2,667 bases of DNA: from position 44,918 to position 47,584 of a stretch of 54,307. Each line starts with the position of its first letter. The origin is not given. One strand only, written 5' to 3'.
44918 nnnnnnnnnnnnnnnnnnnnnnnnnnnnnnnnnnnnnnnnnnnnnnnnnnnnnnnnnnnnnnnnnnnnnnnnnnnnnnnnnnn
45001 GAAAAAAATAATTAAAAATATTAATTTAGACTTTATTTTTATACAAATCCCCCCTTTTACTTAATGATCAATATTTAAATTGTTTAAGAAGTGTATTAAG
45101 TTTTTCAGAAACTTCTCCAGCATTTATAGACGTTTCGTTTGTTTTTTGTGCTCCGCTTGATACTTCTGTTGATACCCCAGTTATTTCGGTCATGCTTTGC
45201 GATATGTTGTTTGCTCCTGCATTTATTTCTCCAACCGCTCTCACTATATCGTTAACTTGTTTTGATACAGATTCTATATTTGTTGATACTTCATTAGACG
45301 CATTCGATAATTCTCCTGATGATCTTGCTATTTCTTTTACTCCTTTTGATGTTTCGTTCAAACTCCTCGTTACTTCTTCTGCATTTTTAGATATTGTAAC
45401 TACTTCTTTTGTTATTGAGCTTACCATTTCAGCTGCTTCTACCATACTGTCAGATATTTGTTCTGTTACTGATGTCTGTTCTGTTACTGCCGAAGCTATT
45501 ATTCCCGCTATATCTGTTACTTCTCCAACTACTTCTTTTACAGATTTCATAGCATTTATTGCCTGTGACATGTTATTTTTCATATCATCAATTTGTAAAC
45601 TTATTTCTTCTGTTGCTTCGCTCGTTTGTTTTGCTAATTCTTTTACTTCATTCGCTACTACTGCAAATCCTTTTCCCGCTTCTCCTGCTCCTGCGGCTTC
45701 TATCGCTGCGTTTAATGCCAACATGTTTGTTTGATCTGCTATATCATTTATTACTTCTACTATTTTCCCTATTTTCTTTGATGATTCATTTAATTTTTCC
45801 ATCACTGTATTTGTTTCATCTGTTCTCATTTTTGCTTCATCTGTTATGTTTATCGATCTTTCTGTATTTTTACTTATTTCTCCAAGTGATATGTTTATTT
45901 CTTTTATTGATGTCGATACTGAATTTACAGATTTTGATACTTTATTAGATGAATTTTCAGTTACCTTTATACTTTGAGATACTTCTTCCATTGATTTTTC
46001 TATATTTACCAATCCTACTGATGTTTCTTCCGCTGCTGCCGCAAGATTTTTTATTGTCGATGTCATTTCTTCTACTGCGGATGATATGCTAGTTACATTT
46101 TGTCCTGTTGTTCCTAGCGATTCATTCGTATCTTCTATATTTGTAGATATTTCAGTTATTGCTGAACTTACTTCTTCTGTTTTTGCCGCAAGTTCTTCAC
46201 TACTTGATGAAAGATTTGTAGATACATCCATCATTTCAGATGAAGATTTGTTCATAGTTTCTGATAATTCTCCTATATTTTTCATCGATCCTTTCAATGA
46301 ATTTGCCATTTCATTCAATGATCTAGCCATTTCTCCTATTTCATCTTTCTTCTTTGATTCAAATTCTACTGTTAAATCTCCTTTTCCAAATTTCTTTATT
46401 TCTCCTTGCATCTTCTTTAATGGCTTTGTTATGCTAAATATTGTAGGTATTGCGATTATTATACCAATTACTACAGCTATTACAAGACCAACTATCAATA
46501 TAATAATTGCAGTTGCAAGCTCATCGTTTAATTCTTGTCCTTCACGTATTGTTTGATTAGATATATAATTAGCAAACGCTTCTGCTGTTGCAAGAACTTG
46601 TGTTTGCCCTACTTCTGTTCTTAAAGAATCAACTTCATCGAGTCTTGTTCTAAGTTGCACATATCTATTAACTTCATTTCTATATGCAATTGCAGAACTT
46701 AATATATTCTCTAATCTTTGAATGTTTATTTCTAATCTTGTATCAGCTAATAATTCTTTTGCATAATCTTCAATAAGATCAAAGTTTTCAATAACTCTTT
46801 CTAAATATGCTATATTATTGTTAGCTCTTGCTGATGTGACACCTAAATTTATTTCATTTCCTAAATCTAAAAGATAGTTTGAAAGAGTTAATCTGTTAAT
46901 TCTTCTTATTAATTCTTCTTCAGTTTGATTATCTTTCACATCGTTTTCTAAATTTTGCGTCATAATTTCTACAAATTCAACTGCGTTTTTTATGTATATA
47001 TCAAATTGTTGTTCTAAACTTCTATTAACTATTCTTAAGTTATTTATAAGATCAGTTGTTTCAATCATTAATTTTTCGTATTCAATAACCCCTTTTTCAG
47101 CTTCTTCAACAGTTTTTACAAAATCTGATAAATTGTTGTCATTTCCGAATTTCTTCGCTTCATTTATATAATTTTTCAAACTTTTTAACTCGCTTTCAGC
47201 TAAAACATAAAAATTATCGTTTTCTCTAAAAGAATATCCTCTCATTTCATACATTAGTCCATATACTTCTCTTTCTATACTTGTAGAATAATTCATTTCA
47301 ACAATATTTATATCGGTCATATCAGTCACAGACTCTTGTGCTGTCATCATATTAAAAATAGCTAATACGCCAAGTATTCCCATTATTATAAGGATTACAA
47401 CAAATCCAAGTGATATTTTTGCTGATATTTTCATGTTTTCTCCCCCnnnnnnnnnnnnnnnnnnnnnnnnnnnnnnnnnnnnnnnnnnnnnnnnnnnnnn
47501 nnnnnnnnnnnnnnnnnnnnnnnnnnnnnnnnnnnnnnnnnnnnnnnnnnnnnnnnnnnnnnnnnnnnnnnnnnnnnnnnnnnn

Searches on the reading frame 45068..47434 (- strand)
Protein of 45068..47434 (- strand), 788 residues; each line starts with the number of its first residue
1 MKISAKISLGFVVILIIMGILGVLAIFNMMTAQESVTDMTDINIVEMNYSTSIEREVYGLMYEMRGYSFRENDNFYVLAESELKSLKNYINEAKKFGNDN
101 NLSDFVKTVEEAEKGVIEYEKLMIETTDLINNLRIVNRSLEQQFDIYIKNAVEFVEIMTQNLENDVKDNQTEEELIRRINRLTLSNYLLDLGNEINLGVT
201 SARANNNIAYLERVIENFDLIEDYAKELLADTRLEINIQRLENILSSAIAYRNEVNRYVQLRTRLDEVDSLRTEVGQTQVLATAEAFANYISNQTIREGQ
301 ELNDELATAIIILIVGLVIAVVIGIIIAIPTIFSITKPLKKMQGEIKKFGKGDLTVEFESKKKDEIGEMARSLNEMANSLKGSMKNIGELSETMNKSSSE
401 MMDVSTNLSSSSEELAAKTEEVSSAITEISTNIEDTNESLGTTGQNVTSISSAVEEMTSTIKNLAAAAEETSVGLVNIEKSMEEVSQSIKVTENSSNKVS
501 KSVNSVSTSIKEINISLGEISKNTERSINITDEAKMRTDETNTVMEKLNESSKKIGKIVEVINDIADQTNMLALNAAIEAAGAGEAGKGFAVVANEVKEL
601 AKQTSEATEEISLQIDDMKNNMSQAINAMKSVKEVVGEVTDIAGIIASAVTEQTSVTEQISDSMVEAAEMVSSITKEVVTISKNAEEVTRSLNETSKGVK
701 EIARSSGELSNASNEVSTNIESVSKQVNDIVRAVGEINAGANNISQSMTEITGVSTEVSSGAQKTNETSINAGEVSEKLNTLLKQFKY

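Call 3: search_protein_families(library=pfam, proteins=[window:45068-47434:-], max_evalue=0.01)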
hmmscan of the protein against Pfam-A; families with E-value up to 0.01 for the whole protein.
window:45068-47434:- (788 aa): 13 families
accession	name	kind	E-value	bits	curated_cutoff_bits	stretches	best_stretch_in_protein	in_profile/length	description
PF00015.26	MCPsignal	-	5.8e-42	143.9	34.6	3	528-665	8-145/172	Methyl-accepting chemotaxis protein (MCP) signalling domain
PF00672.30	HAMP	-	2.1e-15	57.2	25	1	334-381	5-52/53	HAMP domain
PF06103.16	DUF948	-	6.6e-08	33.1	37.2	2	676-745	19-88/89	Bacterial protein of unknown function (DUF948)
PF11887.13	Mce4_CUP1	-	4.8e-07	30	32.6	1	366-484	66-184/222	Cholesterol uptake porter CUP1 of Mce4, putative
PF06160.17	EzrA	-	0.00016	20.6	39.6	1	599-781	289-476/557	Septation ring formation regulator, EzrA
PF04108.17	ATG17_like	-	0.00023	21.2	43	0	481-695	113-280/355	Autophagy protein ATG17-like domain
PF07889.17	DUF1664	-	0.00032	21.2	34.6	1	400-467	42-109/124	Protein of unknown function (DUF1664)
PF06013.18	WXG100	-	0.00038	21.1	27.3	0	543-625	4-84/86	Proteins of 100 residues with WXG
PF04513.17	Baculo_PEP_C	-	0.00043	20.8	38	1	373-480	18-127/140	Baculovirus polyhedron envelope protein, PEP, C terminus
PF20155.4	TMP_3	-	0.00047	20.4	41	0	476-560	4-88/192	Tape measure protein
PF12729.13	4HB_MCP_1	-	0.002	18.2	27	1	1-110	2-103/181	Four helix bundle sensory module for signal transduction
PF10145.14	PhageMin_Tail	-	0.0035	17.7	33.2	0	372-507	52-188/201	Phage-related minor tail protein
PF09177.16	STX6_10_61_N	-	0.0037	18.2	29.4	1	685-745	7-75/99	Syntaxin 6/10/61, N-terminal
